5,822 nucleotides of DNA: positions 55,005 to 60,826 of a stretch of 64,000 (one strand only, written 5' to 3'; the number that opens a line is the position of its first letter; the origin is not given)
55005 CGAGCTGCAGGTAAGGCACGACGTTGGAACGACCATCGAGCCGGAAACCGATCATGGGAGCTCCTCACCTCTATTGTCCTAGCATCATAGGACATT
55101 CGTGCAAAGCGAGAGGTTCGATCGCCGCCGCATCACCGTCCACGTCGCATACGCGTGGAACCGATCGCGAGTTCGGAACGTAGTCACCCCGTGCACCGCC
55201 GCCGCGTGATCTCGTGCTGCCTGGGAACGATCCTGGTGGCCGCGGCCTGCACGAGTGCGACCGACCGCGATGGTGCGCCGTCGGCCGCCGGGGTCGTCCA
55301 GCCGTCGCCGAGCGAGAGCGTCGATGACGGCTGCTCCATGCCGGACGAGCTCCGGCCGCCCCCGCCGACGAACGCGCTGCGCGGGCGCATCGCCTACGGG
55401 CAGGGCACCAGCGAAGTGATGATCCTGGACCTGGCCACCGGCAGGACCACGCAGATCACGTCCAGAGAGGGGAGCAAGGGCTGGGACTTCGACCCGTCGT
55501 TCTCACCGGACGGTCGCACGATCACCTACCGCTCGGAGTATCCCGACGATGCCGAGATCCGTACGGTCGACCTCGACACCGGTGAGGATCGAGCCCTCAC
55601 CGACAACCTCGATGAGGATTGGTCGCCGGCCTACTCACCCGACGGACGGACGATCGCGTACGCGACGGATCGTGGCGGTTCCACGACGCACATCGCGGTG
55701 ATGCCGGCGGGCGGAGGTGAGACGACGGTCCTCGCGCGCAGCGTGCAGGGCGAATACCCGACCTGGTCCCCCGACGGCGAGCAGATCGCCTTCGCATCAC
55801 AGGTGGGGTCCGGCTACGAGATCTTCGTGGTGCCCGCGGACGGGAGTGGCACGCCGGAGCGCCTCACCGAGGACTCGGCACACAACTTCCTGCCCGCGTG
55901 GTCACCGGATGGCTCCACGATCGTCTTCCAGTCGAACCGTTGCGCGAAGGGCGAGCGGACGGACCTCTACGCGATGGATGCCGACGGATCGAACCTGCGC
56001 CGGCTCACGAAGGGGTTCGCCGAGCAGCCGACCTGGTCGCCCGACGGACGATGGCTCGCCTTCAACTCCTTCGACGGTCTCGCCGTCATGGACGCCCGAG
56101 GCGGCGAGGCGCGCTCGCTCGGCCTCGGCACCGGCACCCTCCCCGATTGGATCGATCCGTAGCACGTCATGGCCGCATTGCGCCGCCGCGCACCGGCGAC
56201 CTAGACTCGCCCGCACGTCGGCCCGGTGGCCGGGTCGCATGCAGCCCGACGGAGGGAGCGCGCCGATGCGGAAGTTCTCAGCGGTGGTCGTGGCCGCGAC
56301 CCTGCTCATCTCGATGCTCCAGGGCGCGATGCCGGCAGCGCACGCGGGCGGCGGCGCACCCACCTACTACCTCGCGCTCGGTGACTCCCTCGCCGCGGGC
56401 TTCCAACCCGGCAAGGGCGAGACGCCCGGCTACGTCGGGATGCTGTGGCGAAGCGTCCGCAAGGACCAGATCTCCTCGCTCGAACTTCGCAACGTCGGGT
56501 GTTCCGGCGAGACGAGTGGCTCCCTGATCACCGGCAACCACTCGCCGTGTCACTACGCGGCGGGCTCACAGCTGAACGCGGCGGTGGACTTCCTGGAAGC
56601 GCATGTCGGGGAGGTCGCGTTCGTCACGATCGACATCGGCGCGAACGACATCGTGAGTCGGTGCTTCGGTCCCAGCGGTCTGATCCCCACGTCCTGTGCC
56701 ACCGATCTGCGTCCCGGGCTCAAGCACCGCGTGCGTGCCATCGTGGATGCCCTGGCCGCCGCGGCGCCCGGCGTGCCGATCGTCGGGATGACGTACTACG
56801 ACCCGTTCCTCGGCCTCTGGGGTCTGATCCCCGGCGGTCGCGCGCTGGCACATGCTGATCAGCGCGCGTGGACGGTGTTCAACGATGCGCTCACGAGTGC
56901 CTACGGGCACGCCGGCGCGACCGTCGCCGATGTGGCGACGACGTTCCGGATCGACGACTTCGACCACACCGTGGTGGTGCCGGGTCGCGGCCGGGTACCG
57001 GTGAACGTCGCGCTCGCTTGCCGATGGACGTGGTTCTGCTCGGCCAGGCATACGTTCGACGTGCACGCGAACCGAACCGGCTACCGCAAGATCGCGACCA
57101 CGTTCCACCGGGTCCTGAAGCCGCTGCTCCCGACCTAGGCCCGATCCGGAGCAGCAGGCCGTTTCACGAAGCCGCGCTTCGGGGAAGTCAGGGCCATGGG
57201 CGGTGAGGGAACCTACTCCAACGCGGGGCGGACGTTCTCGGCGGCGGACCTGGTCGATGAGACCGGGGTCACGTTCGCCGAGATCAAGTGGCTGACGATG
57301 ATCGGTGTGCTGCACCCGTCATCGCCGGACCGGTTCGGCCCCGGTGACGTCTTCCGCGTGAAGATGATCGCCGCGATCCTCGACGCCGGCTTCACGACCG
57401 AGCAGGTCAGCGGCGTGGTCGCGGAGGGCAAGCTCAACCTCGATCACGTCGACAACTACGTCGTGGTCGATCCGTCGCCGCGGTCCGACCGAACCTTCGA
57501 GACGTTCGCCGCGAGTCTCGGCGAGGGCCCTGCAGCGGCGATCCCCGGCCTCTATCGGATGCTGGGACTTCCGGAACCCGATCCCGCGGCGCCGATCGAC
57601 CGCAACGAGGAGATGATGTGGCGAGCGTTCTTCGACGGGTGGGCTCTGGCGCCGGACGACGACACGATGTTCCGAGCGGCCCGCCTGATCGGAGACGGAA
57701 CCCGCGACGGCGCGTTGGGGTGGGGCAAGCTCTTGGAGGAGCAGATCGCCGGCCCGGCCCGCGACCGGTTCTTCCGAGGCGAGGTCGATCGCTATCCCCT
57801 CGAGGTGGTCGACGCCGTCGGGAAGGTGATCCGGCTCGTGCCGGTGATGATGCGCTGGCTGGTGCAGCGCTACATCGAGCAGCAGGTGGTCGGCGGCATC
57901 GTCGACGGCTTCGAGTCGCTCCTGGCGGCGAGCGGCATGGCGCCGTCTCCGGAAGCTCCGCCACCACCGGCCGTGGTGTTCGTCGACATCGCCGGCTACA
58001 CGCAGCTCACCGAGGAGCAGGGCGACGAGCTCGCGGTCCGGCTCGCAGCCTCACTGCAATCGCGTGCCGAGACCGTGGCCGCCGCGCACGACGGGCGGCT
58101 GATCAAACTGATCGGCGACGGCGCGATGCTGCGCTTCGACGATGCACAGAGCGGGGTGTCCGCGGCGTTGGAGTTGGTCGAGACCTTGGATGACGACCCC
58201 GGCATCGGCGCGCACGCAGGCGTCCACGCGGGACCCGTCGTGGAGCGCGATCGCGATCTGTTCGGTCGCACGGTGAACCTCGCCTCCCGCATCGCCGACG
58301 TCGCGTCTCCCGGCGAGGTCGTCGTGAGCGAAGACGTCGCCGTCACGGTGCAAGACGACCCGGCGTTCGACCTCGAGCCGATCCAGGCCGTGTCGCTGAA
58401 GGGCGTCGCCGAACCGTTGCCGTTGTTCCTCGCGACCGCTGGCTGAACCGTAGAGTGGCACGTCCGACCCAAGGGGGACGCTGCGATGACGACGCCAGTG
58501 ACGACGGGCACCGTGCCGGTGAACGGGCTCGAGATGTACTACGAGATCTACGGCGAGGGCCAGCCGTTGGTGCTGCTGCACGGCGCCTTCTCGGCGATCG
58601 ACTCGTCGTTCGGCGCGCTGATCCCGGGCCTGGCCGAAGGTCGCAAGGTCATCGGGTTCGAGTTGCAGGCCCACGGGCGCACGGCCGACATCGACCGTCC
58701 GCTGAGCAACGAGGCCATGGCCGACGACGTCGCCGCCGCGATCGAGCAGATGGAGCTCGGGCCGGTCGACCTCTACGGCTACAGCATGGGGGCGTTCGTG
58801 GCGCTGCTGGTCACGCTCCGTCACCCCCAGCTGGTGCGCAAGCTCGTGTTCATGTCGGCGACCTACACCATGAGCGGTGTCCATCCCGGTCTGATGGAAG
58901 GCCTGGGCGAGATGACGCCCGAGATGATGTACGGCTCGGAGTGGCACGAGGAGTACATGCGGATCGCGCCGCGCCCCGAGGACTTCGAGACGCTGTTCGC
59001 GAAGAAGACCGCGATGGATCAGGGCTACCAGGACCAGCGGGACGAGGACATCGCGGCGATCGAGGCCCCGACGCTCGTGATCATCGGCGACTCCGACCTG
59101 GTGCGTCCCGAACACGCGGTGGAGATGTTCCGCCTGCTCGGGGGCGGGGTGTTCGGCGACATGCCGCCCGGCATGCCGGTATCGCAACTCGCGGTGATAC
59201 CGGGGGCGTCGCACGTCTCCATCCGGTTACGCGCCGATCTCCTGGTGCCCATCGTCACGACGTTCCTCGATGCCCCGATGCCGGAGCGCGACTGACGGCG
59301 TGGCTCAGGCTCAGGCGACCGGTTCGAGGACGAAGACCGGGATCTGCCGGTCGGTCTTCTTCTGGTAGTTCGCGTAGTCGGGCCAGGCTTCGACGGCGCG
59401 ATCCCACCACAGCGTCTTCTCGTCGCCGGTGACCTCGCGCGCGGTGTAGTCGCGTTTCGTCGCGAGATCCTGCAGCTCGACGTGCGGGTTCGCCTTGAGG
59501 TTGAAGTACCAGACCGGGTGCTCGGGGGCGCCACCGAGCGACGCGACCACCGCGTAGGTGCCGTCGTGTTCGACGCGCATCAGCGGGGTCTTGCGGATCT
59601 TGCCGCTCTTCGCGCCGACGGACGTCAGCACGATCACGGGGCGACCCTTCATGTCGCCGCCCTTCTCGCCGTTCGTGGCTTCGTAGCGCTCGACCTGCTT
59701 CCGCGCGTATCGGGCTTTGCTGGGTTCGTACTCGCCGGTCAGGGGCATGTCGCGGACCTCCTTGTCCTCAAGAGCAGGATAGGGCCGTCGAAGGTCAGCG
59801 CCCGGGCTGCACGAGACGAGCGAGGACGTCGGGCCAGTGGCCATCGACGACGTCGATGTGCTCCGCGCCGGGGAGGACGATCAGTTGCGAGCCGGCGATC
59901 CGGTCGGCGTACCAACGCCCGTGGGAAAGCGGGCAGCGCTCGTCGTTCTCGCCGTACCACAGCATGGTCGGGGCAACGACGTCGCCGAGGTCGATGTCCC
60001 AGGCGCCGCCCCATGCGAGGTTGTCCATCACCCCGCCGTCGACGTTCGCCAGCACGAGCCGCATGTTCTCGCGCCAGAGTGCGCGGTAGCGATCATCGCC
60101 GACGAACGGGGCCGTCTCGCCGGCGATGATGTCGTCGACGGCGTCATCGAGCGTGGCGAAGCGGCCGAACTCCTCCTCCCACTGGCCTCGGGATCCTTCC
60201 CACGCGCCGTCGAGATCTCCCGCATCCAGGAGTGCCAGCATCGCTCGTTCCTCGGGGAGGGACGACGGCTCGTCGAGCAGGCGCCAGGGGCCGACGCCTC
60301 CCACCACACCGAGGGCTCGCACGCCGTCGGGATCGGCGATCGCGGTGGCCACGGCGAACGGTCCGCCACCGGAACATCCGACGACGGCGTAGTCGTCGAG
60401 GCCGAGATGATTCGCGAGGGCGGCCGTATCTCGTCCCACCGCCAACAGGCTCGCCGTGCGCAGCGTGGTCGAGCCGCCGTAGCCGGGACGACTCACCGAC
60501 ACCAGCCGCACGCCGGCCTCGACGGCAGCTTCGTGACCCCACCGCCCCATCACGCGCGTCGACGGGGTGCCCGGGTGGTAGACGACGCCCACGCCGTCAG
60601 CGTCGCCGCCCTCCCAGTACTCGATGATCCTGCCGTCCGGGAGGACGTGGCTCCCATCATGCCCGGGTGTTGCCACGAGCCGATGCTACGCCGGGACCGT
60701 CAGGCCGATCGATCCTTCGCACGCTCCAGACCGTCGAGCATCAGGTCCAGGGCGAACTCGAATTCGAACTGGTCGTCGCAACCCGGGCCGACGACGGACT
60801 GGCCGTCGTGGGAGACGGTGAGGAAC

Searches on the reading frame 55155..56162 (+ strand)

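Call 66: search_protein_families(library=pfam, proteins=[window:55155-56162:+], max_evalue=0.0001)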
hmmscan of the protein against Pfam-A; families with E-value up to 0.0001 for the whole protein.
window:55155-56162:+ (335 aa): 3 families
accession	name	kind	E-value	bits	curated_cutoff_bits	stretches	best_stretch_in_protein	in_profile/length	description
PF07676.18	PD40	-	3.4e-40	135.6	20.9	5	235-266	2-31/38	WD40-like Beta Propeller Repeat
PF00930.27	DPPIV_N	-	1.9e-09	37.2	22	0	200-241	46-82/354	Dipeptidyl peptidase IV (DPP IV) N-terminal region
PF25174.1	Beta-prop_THOC3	-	6.6e-09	35.6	305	1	86-215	69-190/272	THOC3 beta-propeller domain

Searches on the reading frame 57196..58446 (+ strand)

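Call 66: search_protein_families(library=pfam, proteins=[window:57196-58446:+], max_evalue=0.0001)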
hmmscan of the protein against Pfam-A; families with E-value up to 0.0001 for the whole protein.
window:57196-58446:+ (416 aa): 1 family
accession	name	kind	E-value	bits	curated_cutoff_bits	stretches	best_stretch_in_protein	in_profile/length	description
PF00211.25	Guanylate_cyc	-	2.4e-13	50.5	21.9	1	259-404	10-173/183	Adenylate and Guanylate cyclase catalytic domain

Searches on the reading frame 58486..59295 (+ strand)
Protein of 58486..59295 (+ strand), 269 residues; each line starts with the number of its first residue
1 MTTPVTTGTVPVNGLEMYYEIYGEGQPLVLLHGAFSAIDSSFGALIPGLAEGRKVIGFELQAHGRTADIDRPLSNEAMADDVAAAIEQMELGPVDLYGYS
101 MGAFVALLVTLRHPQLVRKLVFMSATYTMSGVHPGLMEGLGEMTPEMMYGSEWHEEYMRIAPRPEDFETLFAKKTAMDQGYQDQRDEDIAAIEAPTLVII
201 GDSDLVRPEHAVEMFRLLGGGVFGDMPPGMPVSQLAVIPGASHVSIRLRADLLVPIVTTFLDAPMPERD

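Call 66: search_protein_families(library=pfam, proteins=[window:58486-59295:+], max_evalue=0.0001)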
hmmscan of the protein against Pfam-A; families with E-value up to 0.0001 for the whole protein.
window:58486-59295:+ (269 aa): 4 families
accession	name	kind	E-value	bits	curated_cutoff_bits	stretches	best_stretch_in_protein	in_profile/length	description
PF00561.26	Abhydrolase_1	-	6.7e-21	75.5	25.8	1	27-176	2-145/245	alpha/beta hydrolase fold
PF12697.13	Abhydrolase_6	-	1.4e-14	55.7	26.3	1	28-251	1-212/217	Alpha/beta hydrolase family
PF12146.15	Hydrolase_4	-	2e-09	37.5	27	1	45-207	23-205/239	Serine aminopeptidase, S33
PF00975.26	Thioesterase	-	1.6e-06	28.9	26.4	1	27-133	2-109/226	Thioesterase domain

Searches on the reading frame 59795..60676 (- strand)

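Call 66: search_protein_families(library=pfam, proteins=[window:59795-60676:-], max_evalue=0.0001)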
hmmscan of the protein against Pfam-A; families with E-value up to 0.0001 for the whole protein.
window:59795-60676:- (293 aa): 2 families
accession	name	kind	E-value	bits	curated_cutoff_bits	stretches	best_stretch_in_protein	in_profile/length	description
PF00561.26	Abhydrolase_1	-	5.2e-13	49.7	25.8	1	50-278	22-243/245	alpha/beta hydrolase fold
PF12697.13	Abhydrolase_6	-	3.7e-07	31.5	26.3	1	31-286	1-215/217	Alpha/beta hydrolase family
